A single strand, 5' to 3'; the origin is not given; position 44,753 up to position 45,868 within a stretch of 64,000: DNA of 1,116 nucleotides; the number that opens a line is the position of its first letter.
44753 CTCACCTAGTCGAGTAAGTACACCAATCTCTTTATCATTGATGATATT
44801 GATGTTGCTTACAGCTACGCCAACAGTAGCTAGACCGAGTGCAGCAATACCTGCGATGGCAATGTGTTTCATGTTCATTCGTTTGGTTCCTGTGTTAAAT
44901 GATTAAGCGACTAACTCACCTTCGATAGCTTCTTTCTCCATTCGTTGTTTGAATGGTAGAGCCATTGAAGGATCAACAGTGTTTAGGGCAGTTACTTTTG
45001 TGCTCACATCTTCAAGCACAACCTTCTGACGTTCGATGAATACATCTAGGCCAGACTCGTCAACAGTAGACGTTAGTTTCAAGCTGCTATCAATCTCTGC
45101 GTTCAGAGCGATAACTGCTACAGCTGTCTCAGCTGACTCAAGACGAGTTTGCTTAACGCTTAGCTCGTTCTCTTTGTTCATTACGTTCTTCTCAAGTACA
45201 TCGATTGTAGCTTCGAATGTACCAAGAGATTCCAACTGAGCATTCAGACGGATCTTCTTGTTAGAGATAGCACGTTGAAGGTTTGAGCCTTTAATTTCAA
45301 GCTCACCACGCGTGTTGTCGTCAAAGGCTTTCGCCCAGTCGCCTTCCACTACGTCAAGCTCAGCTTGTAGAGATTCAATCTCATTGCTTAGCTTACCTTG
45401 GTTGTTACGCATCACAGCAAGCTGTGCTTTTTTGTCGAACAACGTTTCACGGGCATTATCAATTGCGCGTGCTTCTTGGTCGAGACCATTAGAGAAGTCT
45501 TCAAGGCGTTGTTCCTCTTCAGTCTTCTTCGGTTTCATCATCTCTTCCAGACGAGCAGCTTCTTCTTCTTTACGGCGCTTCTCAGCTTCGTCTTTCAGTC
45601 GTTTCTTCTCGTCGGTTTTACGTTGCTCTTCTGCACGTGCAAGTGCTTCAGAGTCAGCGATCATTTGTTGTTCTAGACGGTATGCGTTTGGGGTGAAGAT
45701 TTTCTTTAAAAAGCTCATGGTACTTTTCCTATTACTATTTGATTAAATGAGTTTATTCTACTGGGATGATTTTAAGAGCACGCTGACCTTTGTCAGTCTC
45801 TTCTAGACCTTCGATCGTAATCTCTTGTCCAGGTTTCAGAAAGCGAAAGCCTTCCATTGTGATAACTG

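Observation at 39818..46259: Accessory island between the vWA gene and the MoxR ATPase, carrying an SPFH/coiled-coil membrane module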

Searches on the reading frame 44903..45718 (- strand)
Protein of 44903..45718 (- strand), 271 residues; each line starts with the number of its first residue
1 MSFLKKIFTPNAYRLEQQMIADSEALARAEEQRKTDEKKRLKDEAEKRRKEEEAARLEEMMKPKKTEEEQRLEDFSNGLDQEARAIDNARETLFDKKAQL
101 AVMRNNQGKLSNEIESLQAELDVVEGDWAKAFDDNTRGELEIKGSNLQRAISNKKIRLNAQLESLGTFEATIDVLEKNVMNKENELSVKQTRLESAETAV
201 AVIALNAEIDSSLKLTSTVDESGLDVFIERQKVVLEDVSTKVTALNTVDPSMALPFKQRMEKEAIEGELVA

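Call 5: search_protein_families(library=pfam, proteins=[window:44903-45718:-], max_evalue=0.1)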
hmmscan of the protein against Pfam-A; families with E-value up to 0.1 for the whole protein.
window:44903-45718:- (271 aa): 0 families

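Call 11: search_protein_families(library=phrogs, proteins=[window:44903-45718:-], max_evalue=0.001)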
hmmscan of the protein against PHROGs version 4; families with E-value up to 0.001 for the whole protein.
window:44903-45718:- (271 aa): 0 families

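Call 35: find_homologous_proteins(query=window:44903-45718:-, max_evalue=0.001)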
Query window:44903-45718:- (271 aa): 9 proteins with E <= 0.001 among 2019 candidates.
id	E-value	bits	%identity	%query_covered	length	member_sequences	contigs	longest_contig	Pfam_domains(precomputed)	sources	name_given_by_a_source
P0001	2.4e-158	543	100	100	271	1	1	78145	-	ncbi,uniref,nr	ncbi:hypothetical protein HYP06_gp062 [Vibrio phage vB_VspP_pVa5]|uniref:Coil containing protein n=1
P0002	2.2e-144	497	93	100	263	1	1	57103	-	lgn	-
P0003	1.7e-125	435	84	100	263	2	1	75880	-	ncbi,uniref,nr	ncbi:coil containing protein [Vibrio phage 1.026.O._10N.222.49.C7]|uniref:Coil containing protein n=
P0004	5.9e-118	411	77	100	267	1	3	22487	-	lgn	-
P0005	1.6e-101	357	72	100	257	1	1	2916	-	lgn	-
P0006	3.0e-64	235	61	77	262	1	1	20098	-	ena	-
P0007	2.7e-63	232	62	75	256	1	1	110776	-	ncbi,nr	ncbi:hypothetical protein [Vibrio phage vB_VpaP_SJSY21]|nr:hypothetical protein [Vibrio phage vB_Vpa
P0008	5.2e-63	231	62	73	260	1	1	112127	-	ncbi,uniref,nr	ncbi:hypothetical protein PQC39_gp089 [Vibrio phage Vp_R1]|uniref:Uncharacterized protein n=1 Tax=Vi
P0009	1.0e-44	171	51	73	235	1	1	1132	-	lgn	-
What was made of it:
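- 44903..45718 (-): CC271, a 271-aa all-helical protein. It has a short hydrophobic N-terminal motif, a variable charged linker, a long antiparallel helical hairpin (residues 67-215) and a conserved C-terminal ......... motif. It has no TM segment or signal peptide. The family is tiny and phage-only. 9 homologues in 5.8 billion proteins (call 35).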

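Call 39: search_solved_structures(query=A1, max_evalue=10)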
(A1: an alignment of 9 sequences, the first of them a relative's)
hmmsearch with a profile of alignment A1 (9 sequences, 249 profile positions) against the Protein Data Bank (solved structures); distinct sequences matched with E-value up to 10: 9.
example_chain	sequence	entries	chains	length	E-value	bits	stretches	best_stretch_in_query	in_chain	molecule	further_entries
8otz_C1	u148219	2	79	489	0.016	18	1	128-172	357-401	Tektin-5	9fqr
4j41_A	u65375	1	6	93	0.096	15.4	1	82-129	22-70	secreted protein EsxB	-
4j42_A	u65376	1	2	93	0.17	14.6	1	82-128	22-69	secreted protein EsxB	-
4j10_A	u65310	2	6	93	0.2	14.4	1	82-128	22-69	SECRETED PROTEIN ESXB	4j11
4j7j_A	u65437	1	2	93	0.22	14.2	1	82-128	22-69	secreted protein EsxB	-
4iyh_A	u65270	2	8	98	0.23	14.2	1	82-128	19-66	Secreted protein EsxB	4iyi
1bb1_C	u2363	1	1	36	0.37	13.5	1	76-105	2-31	DESIGNED, THERMOSTABLE HETEROTRIMERIC COILED COIL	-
4j7k_A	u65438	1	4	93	0.51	13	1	82-128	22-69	secreted protein EsxB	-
7dud_A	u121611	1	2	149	0.78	12.4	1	46-129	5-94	Sensor protein kinase WalK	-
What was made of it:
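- On PspA / IM30 / ESCRT-III (for CC271): The PDB profile search found no PspA or Vipp1 (call 39).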

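Call 41: search_protein_families(library=ncbifam, proteins=[window:44903-45718:-], max_evalue=0.05)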
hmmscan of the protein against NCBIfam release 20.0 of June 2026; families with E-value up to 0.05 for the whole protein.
window:44903-45718:- (271 aa): 1 family
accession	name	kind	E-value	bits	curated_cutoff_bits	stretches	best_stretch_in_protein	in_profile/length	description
TIGR02168.1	SMC_prok_B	equivalog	5e-05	21.2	567.35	1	17-200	309-493/1181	chromosome segregation protein SMC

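Call 42: search_protein_families(library=padloc, proteins=[window:44903-45718:-], max_evalue=0.01)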
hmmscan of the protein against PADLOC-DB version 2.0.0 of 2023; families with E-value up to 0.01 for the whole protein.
window:44903-45718:- (271 aa): 1 family
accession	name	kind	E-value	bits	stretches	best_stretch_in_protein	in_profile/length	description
PDLC00582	JetC3|JetC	-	0.00037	16.4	1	28-214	930-1115/1472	DUF3584 domain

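Call 45: find_encoding_contigs(protein=P0006, flank=8000, max_places=3)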
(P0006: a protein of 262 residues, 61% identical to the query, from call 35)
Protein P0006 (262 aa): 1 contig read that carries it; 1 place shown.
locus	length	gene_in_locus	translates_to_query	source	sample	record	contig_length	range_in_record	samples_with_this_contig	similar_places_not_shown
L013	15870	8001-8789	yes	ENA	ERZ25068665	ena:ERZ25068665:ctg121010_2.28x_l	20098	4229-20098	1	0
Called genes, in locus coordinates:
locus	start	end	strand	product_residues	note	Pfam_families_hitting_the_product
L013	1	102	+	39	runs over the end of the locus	-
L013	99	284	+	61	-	-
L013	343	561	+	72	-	-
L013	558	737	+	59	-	-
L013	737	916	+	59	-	-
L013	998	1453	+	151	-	-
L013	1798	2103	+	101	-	-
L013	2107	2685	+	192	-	-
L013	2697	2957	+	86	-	-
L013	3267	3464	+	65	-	-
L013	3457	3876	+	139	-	-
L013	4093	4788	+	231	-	-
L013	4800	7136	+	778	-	-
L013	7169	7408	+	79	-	-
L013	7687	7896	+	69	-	-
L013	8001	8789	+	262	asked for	-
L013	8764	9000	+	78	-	-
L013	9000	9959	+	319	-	PF01145:Band_7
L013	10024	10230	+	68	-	-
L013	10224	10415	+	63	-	-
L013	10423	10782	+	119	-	-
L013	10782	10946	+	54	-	-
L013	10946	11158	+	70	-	-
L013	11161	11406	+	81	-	-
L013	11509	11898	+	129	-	-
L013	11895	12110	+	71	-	-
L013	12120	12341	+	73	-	-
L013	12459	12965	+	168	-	-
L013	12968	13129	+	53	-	-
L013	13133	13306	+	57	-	-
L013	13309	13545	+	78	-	-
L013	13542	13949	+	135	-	PF00583:Acetyltransf_1 (weak), PF13673:Acetyltransf_10 (weak), PF13508:Acetyltransf_7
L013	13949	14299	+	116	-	-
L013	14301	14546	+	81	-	-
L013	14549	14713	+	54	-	-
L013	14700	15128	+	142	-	-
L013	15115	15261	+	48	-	-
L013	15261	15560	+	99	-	-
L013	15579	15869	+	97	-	?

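Call 46: find_encoding_contigs(protein=P0004, flank=8000, max_places=3)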
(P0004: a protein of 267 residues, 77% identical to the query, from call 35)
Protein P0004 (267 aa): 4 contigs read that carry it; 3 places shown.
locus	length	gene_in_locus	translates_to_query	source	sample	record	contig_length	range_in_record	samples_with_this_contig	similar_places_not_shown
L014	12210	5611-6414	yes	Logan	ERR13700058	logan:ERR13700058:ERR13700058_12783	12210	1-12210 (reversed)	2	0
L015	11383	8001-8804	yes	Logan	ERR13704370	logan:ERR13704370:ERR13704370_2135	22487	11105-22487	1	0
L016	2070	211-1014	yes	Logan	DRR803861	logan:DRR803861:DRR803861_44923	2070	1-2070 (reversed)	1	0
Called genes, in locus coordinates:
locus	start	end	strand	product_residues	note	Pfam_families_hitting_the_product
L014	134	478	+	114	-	-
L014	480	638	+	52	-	-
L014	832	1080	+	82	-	-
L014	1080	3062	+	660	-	PF26675:DUF8224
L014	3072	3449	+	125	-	-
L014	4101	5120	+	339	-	-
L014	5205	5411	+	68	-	PF00313:CSD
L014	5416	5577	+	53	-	-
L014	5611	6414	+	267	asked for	-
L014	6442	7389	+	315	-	PF01145:Band_7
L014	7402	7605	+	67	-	-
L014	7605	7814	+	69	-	-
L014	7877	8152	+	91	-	-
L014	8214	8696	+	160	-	PF14220:DUF4329 (weak)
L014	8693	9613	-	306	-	-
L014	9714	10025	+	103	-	-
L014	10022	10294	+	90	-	-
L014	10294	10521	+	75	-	-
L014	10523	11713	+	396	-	PF13203:DUF2201_N, PF09967:DUF2201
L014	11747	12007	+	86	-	-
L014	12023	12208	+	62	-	?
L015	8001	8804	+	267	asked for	-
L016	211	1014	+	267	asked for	-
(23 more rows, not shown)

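Call 47: predict_structure(alignment_id=A1)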
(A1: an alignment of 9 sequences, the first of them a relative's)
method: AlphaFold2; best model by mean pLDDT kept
length: 271 residues; sequences in the alignment: 9
mean_pLDDT: 78.3   pTM: 0.47
mean pLDDT of the five models: 78.3, 76.5, 74.8, 73.6, 72.2
residues with pLDDT >= 90: 123; 70-90: 61; 50-70: 57; < 50: 30
segments of 3 or more residues with pLDDT < 50: 217-220, 234-252, 267-271
pLDDT, mean of each block of 10 residues (from residue 1): 55 65 73 78 82 76 70 92 95 96 96 98 97 95 97 97 95 96 95 89 79 56 58 47 40 54 48 36
secondary structure, 60 per line:
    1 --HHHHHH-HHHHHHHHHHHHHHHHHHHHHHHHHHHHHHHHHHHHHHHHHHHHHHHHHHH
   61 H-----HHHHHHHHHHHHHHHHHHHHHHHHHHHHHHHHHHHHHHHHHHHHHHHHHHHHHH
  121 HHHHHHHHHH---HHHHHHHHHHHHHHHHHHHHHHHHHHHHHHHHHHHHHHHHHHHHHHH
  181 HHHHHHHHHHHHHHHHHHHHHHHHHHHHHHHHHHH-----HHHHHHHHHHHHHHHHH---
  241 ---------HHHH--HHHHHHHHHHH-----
elements in order: H3-8 H10-61 H67-130 H134-215 H221-237 H250-253 H256-266
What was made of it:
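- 44903..45718 (-): AF2 mean pLDDT 78, and above 90 over the hairpin (call 47).
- On PspA / IM30 / ESCRT-III (for CC271): A hairpin is present at high confidence (call 47).
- Helix lengths of 64 and 82 residues in the hairpin, followed by shorter helices (call 47), resemble alpha1 and alpha2/3 of PspA.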

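Call 49: search_protein_representatives(alignment_id=A1)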
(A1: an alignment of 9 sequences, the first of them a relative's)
Query: 9 sequences, 249 profile positions. Proteins with E-value up to 0.001 (for the whole library): 9; up to 1e-10: 7; up to 1e-30: 5. The best 9 are listed.
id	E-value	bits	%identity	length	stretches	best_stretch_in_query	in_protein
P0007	1.4e-123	427.6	-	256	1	1-249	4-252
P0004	2.5e-118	410.4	-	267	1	1-249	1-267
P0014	2.8e-77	276.0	-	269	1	1-242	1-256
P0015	4.2e-64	232.8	-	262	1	1-243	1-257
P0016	1.2e-60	221.5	-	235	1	25-245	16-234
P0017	4.6e-24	101.6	-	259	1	26-245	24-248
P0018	5.4e-18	81.8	-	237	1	33-234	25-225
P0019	3.2e-09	53.0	-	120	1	130-248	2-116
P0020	1.8e-04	37.5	-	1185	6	190-221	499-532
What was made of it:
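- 44903..45718 (-): 9 clusters in 1.84 billion representatives (call 49).
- The exhaustive profile search found only phage-type relatives (call 49).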

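Call 50: fold_search(model_id=the predicted structure, library=pdb)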
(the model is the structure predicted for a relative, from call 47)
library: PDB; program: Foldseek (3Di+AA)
matches with E <= 10: 792; with E <= 0.001: 0
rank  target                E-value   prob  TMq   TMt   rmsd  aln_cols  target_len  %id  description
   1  6zvr_CB               3.5e-03  1.00  0.37  0.44  22.0       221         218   14  C11 symmetry: Bacterial Vipp1 and PspA are members of the ancient ESCRT-III membrane-remodeling superfamily. (released 2021-08-04)
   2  8qbw                  7.0e-03  1.00  0.38  0.46  18.0       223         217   12  Cryo-EM structure of Vipp1-deltaH6_aa1-219 helical filament with lattice 3 (Vipp1-deltaH6_L3) (released 2024-09-11)
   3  5nnv_B                9.8e-03  1.00  0.46  0.54  29.1       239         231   18  Structure of a Bacillus subtilis Smc coiled coil middle fragment (released 2017-06-21)
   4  8qbs                  1.0e-02  1.00  0.37  0.48  19.5       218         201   14  Cryo-EM structure of Vipp1-F197K/L200K helical filament with lattice 1 (Vipp1-F197K/L200K_L1) (released 2024-09-11)
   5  8snb_8S               1.5e-02  1.00  0.42  0.38  38.3       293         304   17  atomic model of sea urchin sperm doublet microtubule (48-nm periodicity) (released 2023-06-28)
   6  6zvr_A                1.7e-02  1.00  0.34  0.40  25.4       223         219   12  C11 symmetry: Bacterial Vipp1 and PspA are members of the ancient ESCRT-III membrane-remodeling superfamily. (released 2021-08-04)
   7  7o3w_A                2.8e-02  0.98  0.32  0.38  14.9       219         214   15  Structural basis for VIPP1 oligomerization and maintenance of thylakoid membrane integrity (released 2021-06-30)
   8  7nna                  3.1e-02  1.00  0.48  0.65   8.4       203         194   13  Toxin Import Through the Antibiotic Efflux Channel TolC (released 2021-07-07)
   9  9cpc_3H               3.1e-02  0.99  0.33  0.31  39.7       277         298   18  Atomic model of porcine brain ventricles cilia doublet microtubule (48-nm periodicity) (released 2024-10-23)
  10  9fqr_Co               3.3e-02  1.00  0.36  0.40  20.1       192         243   20  96-nm repeat of axonemal doublet microtubules from bovine sperm (released 2025-03-26)
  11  8qbr                  3.5e-02  0.97  0.29  0.35  14.6       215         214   11  Cryo-EM structure of Vipp1 helical filament with lattice 1 (Vipp1_L1) (released 2024-09-18)
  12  4ilo_A                3.7e-02  1.00  0.45  0.51  17.2       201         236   12  2.12A resolution structure of CT398 from Chlamydia trachomatis (released 2014-01-01)
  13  2b5u_A                3.7e-02  0.97  0.28  0.18   8.8       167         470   17  Crystal Structure Of Colicin E3 V206C Mutant In Complex With Its Immunity Protein (released 2006-11-07)
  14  9fqr_D6               4.2e-02  1.00  0.42  0.46  20.6       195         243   14  96-nm repeat of axonemal doublet microtubules from bovine sperm (released 2025-03-26)
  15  5nnv_D                4.2e-02  0.90  0.29  0.30  32.2       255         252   16  Structure of a Bacillus subtilis Smc coiled coil middle fragment (released 2017-06-21)
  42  6zvr_DB               1.1e-01  0.99  0.36  0.55   7.7       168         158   12  C11 symmetry: Bacterial Vipp1 and PspA are members of the ancient ESCRT-III membrane-remodeling superfamily. (released 2021-08-04)
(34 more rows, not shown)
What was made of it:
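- On PspA / IM30 / ESCRT-III (for CC271): Vipp1/PspA are the top Foldseek hits but at E>=3.5e-3 (call 50).
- Foldseek's top PDB hits for the CC271 model are Vipp1/PspA (6zvr E=3.5e-3, 8qbw, 8qbs), with about 220 aligned columns (call 50). SMC, tektin, colicin and TolC-related hairpins score similarly (call 50).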

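Call 56: find_encoding_contigs(protein=P0017, flank=6000, max_places=3)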
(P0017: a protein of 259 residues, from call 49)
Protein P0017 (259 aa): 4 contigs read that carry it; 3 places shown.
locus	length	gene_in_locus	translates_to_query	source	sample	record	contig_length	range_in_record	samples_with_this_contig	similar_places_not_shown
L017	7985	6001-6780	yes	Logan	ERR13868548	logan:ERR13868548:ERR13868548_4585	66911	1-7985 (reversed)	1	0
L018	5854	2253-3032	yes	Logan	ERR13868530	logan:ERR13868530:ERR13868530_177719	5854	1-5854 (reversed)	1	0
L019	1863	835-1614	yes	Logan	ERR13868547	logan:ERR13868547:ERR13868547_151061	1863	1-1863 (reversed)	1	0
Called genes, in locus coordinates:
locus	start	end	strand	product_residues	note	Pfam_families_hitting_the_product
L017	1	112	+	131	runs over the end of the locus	-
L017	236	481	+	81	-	-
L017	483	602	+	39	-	-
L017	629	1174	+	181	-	-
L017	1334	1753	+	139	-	-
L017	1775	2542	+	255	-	-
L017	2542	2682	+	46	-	-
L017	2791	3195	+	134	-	-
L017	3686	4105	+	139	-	PF05099:TerB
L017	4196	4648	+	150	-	PF05099:TerB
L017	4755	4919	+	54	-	-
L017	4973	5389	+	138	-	-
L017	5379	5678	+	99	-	-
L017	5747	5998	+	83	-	-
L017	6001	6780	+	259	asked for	-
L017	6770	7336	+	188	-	-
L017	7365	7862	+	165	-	-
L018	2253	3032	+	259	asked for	-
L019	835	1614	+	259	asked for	-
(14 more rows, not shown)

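Call 57: find_encoding_contigs(protein=P0018, flank=6000, max_places=3)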
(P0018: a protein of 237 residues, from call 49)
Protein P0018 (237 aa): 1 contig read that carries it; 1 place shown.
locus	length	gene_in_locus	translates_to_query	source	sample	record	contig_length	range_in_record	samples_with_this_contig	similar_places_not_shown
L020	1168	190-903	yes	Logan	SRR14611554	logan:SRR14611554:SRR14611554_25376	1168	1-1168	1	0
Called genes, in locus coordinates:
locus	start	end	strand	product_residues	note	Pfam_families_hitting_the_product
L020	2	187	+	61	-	?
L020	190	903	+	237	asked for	-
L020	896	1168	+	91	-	?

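Call 58: find_encoding_contigs(protein=P0014, flank=6000, max_places=3)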
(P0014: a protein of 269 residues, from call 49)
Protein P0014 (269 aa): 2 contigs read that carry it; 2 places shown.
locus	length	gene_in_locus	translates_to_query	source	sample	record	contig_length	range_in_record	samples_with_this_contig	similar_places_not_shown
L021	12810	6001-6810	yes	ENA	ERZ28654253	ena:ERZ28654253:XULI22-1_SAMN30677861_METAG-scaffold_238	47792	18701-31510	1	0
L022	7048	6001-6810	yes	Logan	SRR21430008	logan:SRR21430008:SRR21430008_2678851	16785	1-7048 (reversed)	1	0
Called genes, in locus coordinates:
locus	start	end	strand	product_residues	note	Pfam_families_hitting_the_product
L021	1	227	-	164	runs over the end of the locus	-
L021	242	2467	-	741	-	PF12708:Pect-lyase_RHGA_epim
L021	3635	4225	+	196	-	-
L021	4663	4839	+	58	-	-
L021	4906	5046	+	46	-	-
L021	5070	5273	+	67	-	-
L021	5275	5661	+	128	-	-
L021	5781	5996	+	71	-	-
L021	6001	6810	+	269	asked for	-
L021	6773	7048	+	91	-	-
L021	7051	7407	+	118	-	PF23969:DUF7296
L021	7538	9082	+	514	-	-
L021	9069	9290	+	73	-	-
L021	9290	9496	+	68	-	-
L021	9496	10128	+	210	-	PF07722:Peptidase_C26, PF00117:GATase (weak)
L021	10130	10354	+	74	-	-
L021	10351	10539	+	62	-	-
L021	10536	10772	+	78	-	-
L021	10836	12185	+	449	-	PF13522:GATase_6, PF13537:GATase_7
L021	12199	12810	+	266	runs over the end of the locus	PF14395:COOH-NH2_lig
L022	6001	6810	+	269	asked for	-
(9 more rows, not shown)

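Call 86: search_protein_families(library=pfam, alignment_id=A1, max_evalue=10)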
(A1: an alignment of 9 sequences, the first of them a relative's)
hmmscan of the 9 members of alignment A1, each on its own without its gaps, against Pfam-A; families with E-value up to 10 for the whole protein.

A. member 1, P0001 (271 aa): 3 families
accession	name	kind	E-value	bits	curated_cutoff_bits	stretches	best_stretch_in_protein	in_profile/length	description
PF18555.7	MobL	-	0.57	9.6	28.5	1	27-121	279-371/383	MobL relaxases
PF02841.20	GBP_C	-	0.65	9.8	24.3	1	14-122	187-294/297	Guanylate-binding protein, C-terminal domain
PF05929.16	Phage_GPO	-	1.7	8.7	33.6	1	45-125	168-248/268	Phage capsid scaffolding protein (GPO) serine peptidase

B. families by the number of members that match (of 9 scanned): 42 families (the first 25 are shown)
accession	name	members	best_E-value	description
PF03148.19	Tektin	6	0.00049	Tektin family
PF06818.20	Fez1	4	0.054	Fez1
PF15272.11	BBP1_C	3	0.025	Spindle pole body component BBP1, C-terminal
PF24627.1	PUMA_CC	3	0.035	PUMA coiled-coil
PF08614.16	ATG16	3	0.053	Autophagy protein 16 (ATG16)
PF10186.14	ATG14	3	0.13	Vacuolar sorting 38 and autophagy-related subunit 14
PF12072.13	RNase_Y_N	3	0.5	RNase Y N-terminal region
PF16515.11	HIP1_clath_bdg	3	0.98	Clathrin-binding domain of Huntingtin-interacting protein 1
PF07064.19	RIC1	2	0.0051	RIC1 C-terminal alpha solenoid region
PF23116.1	HHD_RTEL1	2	0.042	RTEL1, HHD domain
PF14739.11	DUF4472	2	0.91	Domain of unknown function (DUF4472)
PF06013.18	WXG100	2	1.7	Proteins of 100 residues with WXG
PF16716.10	BST2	2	1.7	Bone marrow stromal antigen 2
PF14362.11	DUF4407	2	3.1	Domain of unknown function (DUF4407)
PF07889.17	DUF1664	2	5.3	Protein of unknown function (DUF1664)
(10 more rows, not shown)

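Call 89: search_protein_families(library=pfam, proteins=[L017:6770-7336:+, L017:7365-7862:+, L017:5747-5998:+, L021:6773-7048:+, L021:7051-7407:+, L021:7538-9082:+, L021:5781-5996:+, L013:8764-9000:+, L013:4800-7136:+], max_evalue=0.01)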
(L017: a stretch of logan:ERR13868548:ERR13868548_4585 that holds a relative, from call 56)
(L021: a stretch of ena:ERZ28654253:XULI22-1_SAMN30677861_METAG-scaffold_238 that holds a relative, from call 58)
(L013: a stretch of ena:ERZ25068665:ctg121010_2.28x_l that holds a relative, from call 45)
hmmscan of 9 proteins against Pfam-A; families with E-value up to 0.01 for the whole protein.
L017:6770-7336:+ (188 aa): 1 family
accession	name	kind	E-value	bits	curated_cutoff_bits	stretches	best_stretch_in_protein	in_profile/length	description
PF02875.26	Mur_ligase_C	-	0.0089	17.3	28.4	0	60-150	27-106/127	Mur ligase, glutamate ligase domain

L017:7365-7862:+ (165 aa): 0 families

L017:5747-5998:+ (83 aa): 0 families

L021:6773-7048:+ (91 aa): 0 families

L021:7051-7407:+ (118 aa): 1 family
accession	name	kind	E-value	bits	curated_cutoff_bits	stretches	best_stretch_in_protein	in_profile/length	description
PF23969.1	DUF7296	-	5.3e-30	104.8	27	1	1-114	1-108/115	Domain of unknown function (DUF7296)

L021:7538-9082:+ (514 aa): 0 families

L021:5781-5996:+ (71 aa): 0 families

L013:8764-9000:+ (78 aa): 2 families
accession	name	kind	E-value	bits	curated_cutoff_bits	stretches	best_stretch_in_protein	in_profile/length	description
PF20439.3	SpoIVA_C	-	0.0022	18.5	25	1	6-51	22-66/76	Sporulation stage IV protein A, C-terminal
PF09304.16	Cortex-I_coil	-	0.0058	17.3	60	1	17-76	7-70/107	Cortexillin coiled-coil region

L013:4800-7136:+ (778 aa): 0 families
